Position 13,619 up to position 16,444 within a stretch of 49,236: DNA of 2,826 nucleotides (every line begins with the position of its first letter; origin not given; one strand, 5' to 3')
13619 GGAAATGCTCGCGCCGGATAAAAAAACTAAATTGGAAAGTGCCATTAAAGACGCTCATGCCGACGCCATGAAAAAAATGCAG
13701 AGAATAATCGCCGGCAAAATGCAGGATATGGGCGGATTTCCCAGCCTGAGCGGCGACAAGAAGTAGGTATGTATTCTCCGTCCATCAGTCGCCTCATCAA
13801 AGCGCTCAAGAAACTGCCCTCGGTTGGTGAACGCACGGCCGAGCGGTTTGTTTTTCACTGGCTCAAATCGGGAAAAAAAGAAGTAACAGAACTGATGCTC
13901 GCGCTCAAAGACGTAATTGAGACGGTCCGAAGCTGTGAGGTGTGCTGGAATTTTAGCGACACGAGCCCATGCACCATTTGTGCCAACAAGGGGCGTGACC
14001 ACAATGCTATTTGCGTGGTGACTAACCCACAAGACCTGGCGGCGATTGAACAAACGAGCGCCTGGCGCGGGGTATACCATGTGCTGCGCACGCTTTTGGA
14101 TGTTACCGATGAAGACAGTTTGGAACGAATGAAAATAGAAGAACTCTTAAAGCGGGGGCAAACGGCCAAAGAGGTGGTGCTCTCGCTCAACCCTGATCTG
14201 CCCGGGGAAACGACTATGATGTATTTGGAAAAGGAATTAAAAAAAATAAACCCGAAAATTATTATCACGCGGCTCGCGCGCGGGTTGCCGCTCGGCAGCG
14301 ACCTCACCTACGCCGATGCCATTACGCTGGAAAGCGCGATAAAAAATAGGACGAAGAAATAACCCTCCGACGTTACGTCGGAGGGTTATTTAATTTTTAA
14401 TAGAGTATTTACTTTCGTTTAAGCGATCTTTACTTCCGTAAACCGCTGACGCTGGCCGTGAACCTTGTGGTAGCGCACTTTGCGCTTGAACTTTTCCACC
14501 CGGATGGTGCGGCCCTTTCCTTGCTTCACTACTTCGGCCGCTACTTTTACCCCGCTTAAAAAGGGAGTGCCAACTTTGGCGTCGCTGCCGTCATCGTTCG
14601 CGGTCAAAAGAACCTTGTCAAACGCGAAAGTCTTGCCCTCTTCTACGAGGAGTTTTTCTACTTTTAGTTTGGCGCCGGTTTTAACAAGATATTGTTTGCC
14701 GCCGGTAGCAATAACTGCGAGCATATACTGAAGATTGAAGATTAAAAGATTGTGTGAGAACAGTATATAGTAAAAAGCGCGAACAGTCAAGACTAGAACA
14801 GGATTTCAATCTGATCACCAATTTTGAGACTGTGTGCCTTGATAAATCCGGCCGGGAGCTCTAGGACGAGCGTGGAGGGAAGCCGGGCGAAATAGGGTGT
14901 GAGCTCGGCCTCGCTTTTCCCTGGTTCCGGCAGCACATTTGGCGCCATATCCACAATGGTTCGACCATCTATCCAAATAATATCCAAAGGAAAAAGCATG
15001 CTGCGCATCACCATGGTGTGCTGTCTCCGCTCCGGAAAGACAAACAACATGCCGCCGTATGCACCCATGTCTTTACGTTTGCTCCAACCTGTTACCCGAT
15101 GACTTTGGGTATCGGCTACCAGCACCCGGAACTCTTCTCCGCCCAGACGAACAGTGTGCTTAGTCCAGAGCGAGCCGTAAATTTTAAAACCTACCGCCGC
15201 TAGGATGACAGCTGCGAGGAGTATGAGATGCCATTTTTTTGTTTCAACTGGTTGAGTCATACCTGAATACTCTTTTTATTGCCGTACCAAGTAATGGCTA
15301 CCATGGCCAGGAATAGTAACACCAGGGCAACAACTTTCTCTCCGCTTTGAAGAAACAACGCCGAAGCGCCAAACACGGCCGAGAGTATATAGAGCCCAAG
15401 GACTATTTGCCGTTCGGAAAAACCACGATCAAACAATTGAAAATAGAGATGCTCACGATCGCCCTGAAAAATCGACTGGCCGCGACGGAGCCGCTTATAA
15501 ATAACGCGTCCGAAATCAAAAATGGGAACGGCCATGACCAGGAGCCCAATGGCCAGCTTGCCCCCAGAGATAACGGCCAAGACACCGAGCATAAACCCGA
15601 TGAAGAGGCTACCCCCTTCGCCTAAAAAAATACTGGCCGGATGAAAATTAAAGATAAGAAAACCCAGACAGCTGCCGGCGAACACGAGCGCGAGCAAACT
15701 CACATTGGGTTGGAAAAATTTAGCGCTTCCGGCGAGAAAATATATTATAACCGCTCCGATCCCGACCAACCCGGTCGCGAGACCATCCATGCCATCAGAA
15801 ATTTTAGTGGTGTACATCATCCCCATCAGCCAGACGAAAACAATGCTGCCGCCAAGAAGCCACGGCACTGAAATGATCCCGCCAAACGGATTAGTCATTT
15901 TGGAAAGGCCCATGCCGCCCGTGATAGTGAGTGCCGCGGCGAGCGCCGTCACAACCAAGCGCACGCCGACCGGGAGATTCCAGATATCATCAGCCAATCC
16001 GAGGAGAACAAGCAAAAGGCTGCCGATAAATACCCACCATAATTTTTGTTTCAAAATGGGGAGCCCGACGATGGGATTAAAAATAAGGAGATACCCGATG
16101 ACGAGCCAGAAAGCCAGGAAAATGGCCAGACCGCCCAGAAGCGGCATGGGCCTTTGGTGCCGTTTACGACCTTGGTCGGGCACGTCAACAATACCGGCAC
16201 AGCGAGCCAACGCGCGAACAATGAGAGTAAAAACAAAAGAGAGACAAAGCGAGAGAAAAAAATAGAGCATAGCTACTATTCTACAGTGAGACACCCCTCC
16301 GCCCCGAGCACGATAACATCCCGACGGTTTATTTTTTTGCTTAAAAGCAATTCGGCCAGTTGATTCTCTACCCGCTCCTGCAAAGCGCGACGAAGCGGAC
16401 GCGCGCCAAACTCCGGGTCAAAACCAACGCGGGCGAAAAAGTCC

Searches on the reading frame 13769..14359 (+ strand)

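Call 71: search_protein_families(library=pfam, proteins=[window:13769-14359:+], max_evalue=0.00001)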
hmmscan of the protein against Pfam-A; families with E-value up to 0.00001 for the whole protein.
window:13769-14359:+ (197 aa): 5 families
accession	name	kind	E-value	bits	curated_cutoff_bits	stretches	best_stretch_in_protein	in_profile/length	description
PF13662.12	Toprim_4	-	2.4e-18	66.5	25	1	80-170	2-85/85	Toprim domain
PF21176.3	RecR_HhH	-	1.4e-11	44.5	27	1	6-49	1-44/45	RecR, helix-hairpin-helix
PF21175.2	RecR_C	-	1.7e-08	34.2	22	1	172-195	1-24/24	RecR, C-terminal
PF02132.21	RecR_ZnF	-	1.7e-07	31.3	22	1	53-73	1-21/21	RecR, Cys4-zinc finger domain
PF01751.28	Toprim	-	3.4e-07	30.8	23.1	1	81-163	2-86/96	Toprim domain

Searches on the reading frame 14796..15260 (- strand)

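Call 71: search_protein_families(library=pfam, proteins=[window:14796-15260:-], max_evalue=0.00001)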
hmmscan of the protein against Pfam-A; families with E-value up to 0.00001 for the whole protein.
window:14796-15260:- (155 aa): 1 family
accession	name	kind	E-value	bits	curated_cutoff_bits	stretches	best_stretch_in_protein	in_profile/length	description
PF02643.20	DUF192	-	3.7e-25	88.3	27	1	44-153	1-96/96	Uncharacterized ACR, COG1430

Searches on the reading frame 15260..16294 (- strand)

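Call 71: search_protein_families(library=pfam, proteins=[window:15260-16294:-], max_evalue=0.00001)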
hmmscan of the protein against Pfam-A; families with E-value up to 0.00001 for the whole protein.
window:15260-16294:- (345 aa): 1 family
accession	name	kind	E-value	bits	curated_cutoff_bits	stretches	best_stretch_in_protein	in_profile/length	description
PF00953.26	Glycos_transf_4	-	4e-29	102.1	27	1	86-243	2-159/160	Glycosyl transferase family 4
